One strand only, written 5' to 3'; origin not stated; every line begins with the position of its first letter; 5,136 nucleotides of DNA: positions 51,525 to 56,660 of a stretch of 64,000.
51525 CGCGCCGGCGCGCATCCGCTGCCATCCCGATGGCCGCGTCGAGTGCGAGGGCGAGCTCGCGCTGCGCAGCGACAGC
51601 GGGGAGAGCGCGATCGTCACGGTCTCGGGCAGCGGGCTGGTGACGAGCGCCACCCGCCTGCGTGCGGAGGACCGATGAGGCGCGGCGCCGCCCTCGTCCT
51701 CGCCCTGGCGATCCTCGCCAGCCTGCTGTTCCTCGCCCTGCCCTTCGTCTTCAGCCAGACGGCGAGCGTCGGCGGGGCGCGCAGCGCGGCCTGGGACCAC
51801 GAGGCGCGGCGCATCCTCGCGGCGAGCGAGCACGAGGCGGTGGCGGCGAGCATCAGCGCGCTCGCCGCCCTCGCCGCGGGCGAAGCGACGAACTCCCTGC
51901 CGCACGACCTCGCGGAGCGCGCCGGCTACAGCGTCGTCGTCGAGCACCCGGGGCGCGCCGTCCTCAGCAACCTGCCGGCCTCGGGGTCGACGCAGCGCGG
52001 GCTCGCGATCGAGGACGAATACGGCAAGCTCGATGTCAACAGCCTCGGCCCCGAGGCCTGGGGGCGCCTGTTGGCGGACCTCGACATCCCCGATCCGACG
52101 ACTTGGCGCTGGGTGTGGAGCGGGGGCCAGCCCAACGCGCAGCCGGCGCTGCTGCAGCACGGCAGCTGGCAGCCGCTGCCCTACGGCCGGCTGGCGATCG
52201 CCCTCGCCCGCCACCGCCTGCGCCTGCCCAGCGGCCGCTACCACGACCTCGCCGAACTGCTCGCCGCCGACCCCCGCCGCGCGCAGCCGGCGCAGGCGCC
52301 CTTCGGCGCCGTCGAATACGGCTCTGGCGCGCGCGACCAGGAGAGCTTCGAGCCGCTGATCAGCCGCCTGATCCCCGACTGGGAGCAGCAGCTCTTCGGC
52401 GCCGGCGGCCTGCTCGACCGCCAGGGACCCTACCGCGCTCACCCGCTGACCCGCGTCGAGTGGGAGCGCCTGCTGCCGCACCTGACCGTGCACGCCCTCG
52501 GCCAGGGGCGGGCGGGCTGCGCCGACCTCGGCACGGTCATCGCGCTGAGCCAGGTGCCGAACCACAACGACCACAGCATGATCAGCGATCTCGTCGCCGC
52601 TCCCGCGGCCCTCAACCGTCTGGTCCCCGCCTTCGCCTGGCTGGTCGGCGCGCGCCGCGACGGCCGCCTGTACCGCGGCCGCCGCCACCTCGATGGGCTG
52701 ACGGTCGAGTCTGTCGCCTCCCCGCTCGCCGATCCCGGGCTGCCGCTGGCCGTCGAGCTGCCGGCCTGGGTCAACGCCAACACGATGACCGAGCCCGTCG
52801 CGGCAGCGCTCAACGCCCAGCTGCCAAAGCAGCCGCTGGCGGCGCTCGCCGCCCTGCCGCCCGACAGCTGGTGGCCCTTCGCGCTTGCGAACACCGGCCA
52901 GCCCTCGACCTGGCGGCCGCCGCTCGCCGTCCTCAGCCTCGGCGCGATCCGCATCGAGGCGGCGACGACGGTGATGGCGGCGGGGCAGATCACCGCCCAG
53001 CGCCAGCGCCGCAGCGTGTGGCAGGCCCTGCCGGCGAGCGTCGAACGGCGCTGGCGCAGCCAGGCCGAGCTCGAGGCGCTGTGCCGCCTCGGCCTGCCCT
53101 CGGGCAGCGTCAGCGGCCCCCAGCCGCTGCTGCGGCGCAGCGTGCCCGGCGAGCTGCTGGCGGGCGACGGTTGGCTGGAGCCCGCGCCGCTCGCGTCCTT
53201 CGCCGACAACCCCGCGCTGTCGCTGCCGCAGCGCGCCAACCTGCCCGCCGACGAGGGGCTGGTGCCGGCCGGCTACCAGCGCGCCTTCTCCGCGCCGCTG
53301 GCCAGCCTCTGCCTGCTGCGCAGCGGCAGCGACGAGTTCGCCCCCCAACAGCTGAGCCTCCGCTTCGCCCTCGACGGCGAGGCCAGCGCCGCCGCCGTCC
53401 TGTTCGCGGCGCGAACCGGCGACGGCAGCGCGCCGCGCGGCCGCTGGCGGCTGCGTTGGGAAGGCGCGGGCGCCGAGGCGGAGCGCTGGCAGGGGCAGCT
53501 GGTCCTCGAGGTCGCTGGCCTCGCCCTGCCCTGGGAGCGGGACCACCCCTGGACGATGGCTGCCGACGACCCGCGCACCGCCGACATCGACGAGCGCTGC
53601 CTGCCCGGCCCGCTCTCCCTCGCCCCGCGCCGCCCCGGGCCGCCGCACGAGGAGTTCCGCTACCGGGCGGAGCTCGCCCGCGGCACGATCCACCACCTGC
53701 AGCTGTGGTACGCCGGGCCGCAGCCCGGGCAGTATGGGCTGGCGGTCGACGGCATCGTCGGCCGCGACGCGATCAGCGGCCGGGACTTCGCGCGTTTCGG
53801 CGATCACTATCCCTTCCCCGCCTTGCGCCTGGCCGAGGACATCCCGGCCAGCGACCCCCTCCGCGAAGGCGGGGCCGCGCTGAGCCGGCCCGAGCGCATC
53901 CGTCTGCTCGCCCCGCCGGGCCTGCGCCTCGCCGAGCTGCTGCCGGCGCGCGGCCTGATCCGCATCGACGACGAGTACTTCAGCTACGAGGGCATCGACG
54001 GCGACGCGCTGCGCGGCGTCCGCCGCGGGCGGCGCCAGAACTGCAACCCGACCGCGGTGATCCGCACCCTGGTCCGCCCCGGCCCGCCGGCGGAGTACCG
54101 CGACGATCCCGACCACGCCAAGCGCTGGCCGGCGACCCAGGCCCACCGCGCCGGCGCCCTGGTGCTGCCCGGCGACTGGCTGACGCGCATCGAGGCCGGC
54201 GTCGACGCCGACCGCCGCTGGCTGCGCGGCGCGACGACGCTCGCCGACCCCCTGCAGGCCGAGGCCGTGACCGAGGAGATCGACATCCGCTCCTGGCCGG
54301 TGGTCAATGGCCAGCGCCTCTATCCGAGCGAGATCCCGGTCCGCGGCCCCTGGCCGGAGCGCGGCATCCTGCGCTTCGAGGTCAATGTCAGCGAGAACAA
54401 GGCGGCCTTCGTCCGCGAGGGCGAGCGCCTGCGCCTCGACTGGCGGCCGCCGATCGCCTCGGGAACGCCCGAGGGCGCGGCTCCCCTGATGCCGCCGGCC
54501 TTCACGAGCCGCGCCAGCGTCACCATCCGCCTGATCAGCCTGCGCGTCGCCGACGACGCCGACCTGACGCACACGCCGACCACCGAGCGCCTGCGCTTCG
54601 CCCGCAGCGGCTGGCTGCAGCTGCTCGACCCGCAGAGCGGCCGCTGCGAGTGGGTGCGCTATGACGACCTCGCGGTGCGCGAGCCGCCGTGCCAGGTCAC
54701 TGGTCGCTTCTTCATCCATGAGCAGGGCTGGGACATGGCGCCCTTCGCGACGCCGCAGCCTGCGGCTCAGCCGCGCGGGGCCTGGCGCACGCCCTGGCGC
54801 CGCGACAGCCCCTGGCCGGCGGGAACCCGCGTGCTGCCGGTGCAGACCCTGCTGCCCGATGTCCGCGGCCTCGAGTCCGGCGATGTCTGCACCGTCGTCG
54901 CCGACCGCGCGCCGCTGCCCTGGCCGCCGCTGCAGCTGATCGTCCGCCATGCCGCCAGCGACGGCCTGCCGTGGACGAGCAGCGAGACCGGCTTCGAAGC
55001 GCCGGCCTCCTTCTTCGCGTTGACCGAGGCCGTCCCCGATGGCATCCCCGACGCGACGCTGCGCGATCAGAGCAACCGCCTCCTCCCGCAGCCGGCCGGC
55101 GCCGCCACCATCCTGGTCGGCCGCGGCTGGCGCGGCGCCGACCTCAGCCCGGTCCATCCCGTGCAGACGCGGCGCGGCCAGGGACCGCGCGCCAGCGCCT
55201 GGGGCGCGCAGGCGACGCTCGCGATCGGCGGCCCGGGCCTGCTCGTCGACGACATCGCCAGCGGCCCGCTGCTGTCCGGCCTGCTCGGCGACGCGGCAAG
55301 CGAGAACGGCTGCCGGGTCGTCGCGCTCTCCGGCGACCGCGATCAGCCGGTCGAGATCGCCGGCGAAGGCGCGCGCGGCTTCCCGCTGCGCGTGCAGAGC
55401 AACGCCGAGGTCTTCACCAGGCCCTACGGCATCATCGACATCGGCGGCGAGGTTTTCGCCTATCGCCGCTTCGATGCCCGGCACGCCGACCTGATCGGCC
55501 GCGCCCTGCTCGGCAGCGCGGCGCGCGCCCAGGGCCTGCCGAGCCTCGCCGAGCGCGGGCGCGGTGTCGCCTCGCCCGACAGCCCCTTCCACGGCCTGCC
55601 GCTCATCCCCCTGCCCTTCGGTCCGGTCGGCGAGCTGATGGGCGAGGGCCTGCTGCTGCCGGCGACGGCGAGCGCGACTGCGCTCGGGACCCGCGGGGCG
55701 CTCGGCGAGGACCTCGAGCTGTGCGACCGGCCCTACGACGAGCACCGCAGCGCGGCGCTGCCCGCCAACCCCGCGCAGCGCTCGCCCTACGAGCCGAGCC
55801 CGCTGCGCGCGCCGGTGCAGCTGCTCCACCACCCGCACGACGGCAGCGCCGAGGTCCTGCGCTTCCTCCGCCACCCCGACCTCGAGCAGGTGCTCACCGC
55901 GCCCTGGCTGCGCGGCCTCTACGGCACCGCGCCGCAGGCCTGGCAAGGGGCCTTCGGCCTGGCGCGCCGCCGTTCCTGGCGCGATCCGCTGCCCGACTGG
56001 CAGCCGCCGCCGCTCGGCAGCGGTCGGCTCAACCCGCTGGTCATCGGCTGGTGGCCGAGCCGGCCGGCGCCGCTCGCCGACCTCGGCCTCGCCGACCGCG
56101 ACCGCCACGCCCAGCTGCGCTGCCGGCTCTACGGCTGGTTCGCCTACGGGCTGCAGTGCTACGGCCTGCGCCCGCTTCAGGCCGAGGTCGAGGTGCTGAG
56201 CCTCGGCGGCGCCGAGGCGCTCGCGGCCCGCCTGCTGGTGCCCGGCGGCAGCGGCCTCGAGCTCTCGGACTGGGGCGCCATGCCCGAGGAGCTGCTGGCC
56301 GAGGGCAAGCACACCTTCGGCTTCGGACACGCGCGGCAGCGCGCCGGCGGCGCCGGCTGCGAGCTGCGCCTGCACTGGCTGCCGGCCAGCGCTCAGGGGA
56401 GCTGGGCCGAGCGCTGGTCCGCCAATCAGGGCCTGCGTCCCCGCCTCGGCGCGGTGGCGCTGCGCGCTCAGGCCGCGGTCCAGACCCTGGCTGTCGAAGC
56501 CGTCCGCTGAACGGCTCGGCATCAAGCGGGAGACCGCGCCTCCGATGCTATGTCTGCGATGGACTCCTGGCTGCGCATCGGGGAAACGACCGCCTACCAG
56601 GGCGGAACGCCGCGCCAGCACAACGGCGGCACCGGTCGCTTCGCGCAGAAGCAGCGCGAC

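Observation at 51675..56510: Giant 1611-aa protein with a GspK-like head and a ~1250-aa unknown body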

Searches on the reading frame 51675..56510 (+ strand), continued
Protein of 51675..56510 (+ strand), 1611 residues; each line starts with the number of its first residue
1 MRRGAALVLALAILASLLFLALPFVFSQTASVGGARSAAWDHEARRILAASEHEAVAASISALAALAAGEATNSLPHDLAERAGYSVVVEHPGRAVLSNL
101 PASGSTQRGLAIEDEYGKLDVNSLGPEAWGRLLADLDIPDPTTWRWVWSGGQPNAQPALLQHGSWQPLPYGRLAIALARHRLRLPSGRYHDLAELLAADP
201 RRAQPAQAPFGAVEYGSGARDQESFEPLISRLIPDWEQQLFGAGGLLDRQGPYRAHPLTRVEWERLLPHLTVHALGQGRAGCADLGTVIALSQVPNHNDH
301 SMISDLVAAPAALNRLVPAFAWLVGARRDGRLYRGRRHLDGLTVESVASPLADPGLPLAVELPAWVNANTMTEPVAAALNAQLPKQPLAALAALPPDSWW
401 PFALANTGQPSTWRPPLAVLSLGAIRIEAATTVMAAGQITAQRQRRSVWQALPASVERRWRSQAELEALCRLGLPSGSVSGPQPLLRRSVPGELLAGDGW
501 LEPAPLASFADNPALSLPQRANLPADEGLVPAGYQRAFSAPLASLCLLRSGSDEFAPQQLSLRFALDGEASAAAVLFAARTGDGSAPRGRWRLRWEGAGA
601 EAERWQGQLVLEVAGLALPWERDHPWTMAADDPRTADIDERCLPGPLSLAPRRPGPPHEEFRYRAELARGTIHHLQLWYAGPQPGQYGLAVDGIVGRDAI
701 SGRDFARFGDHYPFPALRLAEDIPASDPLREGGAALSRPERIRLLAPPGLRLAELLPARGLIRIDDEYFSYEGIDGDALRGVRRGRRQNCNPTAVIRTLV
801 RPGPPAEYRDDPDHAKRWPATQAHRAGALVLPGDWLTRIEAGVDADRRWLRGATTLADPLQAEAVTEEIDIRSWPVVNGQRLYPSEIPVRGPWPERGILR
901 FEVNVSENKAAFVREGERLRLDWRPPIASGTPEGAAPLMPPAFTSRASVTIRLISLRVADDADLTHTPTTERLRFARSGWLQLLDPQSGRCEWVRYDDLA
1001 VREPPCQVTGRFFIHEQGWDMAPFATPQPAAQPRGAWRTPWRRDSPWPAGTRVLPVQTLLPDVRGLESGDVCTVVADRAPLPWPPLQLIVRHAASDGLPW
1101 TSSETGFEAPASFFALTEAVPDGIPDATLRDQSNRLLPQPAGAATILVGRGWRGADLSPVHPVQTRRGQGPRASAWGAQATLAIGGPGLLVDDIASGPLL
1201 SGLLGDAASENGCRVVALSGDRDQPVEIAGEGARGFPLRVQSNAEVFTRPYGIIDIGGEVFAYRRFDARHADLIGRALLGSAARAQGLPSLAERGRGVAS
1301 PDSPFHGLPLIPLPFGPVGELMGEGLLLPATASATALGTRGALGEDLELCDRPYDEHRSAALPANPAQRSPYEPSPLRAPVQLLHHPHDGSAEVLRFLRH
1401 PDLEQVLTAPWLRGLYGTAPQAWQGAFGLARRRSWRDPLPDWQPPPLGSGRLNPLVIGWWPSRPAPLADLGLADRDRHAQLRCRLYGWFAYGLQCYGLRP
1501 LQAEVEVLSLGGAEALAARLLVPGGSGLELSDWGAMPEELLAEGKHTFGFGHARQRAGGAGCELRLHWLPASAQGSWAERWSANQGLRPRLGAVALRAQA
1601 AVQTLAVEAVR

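Call 82: search_protein_families(library=pfam, proteins=[L025:792-1631:+, L025:1635-1982:+, L025:2045-3520:+, L025:3504-4025:+, L025:7766-8569:+, L025:8572-9939:+, L025:15451-16782:+, L025:16879-17859:+, L025:20639-22366:-, L025:22517-23761:-], max_evalue=0.01)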
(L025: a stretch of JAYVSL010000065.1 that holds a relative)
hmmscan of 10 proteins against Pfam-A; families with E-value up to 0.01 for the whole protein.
L025:792-1631:+ (279 aa): 14 families
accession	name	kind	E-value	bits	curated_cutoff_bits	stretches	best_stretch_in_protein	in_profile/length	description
PF13428.12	TPR_14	-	3.4e-10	40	23.5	2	20-61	3-44/44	Tetratricopeptide repeat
PF13432.12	TPR_16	-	4.3e-10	40.3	32.7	1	59-120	4-65/65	Tetratricopeptide repeat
PF03259.23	Robl_LC7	-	9.2e-10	38.6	23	1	172-249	7-84/91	Roadblock/LC7 domain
PF14559.12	TPR_19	-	2.3e-09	37.9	25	2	32-83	5-56/68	Tetratricopeptide repeat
PF07719.23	TPR_2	-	1.6e-08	34.5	27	0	18-51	1-34/34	Tetratricopeptide repeat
PF13181.12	TPR_8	-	8.7e-06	25.9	25.7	0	53-83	2-32/34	Tetratricopeptide repeat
PF13431.12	TPR_17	-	1.6e-05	25.3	24.4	0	41-72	2-33/34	Tetratricopeptide repeat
PF11846.14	Wzy_C_2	-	2.6e-05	24.7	28.5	1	4-55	132-183/191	Virulence factor membrane-bound polymerase, C-terminal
PF14561.12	TPR_20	-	0.00021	22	25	1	44-83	14-53/90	Tetratricopeptide repeat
PF00515.34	TPR_1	-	0.00099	19.3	27.8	0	18-51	1-34/34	Tetratricopeptide repeat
PF25064.1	ARM_TT21_5th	-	0.0016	19.2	27.8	0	87-130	2-45/117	TT21 fifth ARM repeats domain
PF13174.12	TPR_6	-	0.0025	18.8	26.3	0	23-50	5-32/33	Tetratricopeptide repeat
PF25058.1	ARM_TT21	-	0.0032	17.9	27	1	15-100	54-142/155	Tetratricopeptide repeat protein 21 ARM repeat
PF23914.1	TPR_CcmH_CycH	-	0.0048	17.2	42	0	8-119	39-154/158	Cytochrome c-type biogenesis protein H TPR domain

L025:1635-1982:+ (115 aa): 1 family
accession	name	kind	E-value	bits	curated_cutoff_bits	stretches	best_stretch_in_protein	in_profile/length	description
PF03259.23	Robl_LC7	-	9.6e-13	48.1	23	1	3-88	4-90/91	Roadblock/LC7 domain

L025:2045-3520:+ (491 aa): 3 families
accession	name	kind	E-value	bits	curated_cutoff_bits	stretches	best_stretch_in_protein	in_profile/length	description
PF00025.27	Arf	-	9.5e-08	32.1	22.3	1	9-159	11-141/174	ADP-ribosylation factor family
PF04670.18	Gtr1_RagA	-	0.0001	22.3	22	1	14-131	1-112/232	Gtr1/RagA G protein conserved region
PF00071.28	Ras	-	0.00065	19.7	21.6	1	50-187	27-160/162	Ras family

L025:3504-4025:+ (173 aa): 1 family
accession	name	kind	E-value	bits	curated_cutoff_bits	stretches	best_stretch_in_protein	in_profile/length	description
PF03259.23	Robl_LC7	-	9.3e-14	51.4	23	1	27-113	4-90/91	Roadblock/LC7 domain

L025:7766-8569:+ (267 aa): 1 family
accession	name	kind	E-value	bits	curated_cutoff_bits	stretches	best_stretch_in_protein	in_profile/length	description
PF07963.17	N_methyl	-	6.1e-06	26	21.2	1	50-73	3-26/27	Prokaryotic N-terminal methylation motif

L025:8572-9939:+ (455 aa): 1 family
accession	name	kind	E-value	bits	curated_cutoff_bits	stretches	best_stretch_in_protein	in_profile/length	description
PF07963.17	N_methyl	-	3.9e-05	23.5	21.2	1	12-33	5-26/27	Prokaryotic N-terminal methylation motif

L025:15451-16782:+ (443 aa): 1 family
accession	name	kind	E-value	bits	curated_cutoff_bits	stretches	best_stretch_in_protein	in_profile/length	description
PF07963.17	N_methyl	-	2.9e-07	30.2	21.2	1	11-35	2-26/27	Prokaryotic N-terminal methylation motif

L025:16879-17859:+ (326 aa): 2 families
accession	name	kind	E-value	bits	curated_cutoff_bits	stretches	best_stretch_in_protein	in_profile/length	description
PF03741.22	TerC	-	3.1e-48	164.3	27.8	1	23-202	2-177/178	Integral membrane protein TerC family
PF07690.21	MFS_1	-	0.00012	21.6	33.4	1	20-196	87-250/347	Major Facilitator Superfamily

L025:20639-22366:- (575 aa): 5 families
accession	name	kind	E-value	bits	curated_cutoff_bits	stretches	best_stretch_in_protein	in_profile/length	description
PF02518.31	HATPase_c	-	2.5e-27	96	26.4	1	449-561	2-109/111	Histidine kinase-, DNA gyrase B-, and HSP90-like ATPase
PF00512.31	HisKA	-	2.4e-15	56.8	26.9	1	338-404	2-65/66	His Kinase A (phospho-acceptor) domain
PF25323.1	6TM_PilS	-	6.4e-12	46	27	1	35-214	9-185/189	PilS-like transmembrane domain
PF00989.32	PAS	-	0.00049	20.5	22.6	1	221-252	6-37/113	PAS fold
PF14501.12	HATPase_c_5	-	0.001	19.4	22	1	453-548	6-91/102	GHKL domain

L025:22517-23761:- (414 aa): 1 family
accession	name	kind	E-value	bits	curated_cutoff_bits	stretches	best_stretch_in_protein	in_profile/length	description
PF00482.28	T2SSF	-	1e-60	203.6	25.2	2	76-201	1-125/125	Type II secretion system (T2SS), protein F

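Call 87: search_protein_families(library=pfam, proteins=[L033:8607-9986:+, L013:8589-9977:+, L024:8757-9977:+, L047:5658-6971:+, L026:15313-16416:+, L007:15445-16758:+], max_evalue=1)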
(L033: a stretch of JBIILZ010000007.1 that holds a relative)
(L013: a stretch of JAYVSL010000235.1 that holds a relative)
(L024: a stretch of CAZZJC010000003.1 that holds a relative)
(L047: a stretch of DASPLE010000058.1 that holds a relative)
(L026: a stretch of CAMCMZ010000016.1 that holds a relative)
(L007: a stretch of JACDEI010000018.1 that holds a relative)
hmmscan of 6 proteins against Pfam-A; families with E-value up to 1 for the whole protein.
L033:8607-9986:+ (460 aa): 2 families
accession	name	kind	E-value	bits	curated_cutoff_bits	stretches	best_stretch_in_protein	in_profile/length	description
PF07963.17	N_methyl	-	1.8e-05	24.5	21.2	1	9-28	6-25/27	Prokaryotic N-terminal methylation motif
PF13385.13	Laminin_G_3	-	0.00081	20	27.6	1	297-346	78-125/151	Concanavalin A-like lectin/glucanases superfamily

L013:8589-9977:+ (463 aa): 4 families
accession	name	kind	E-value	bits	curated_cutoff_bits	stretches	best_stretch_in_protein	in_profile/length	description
PF07963.17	N_methyl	-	6.9e-06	25.9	21.2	1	28-51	4-27/27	Prokaryotic N-terminal methylation motif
PF12019.13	GspH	-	0.0022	18.9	21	1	70-159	5-74/108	Type II transport protein GspH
PF13385.13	Laminin_G_3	-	0.0063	17.1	27.6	1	287-342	71-125/151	Concanavalin A-like lectin/glucanases superfamily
PF02210.31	Laminin_G_2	-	0.15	13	22.9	1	289-341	47-99/126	Laminin G domain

L024:8757-9977:+ (407 aa): 2 families
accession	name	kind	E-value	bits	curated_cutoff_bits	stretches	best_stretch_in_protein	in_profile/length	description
PF13385.13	Laminin_G_3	-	5e-06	27.2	27.6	1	219-322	45-142/151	Concanavalin A-like lectin/glucanases superfamily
PF07963.17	N_methyl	-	4.2e-05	23.4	21.2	1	10-32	3-25/27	Prokaryotic N-terminal methylation motif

L047:5658-6971:+ (438 aa): 1 family
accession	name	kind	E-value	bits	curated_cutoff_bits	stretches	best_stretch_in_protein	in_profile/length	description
PF07963.17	N_methyl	-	3.3e-07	30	21.2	1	11-35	3-27/27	Prokaryotic N-terminal methylation motif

L026:15313-16416:+ (368 aa): 2 families
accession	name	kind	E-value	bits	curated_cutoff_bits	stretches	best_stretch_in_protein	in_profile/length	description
PF07963.17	N_methyl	-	4.2e-06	26.5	21.2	1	15-39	2-26/27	Prokaryotic N-terminal methylation motif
PF07353.17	Uroplakin_II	-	0.11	12.3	20.4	1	13-45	144-176/179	Uroplakin II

L007:15445-16758:+ (438 aa): 1 family
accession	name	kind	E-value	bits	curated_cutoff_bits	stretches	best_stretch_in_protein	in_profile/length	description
PF07963.17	N_methyl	-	2.9e-07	30.2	21.2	1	7-29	4-26/27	Prokaryotic N-terminal methylation motif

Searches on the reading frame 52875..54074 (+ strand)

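Call 21: search_protein_families(library=pfam, proteins=[window:52875-54074:+], max_evalue=10)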
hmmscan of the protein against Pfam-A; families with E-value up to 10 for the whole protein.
window:52875-54074:+ (400 aa): 1 family
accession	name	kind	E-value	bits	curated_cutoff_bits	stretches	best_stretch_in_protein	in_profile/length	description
PF12411.13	Choline_sulf_C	-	1.2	9.4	27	1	40-60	5-25/53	Choline sulfatase enzyme C terminal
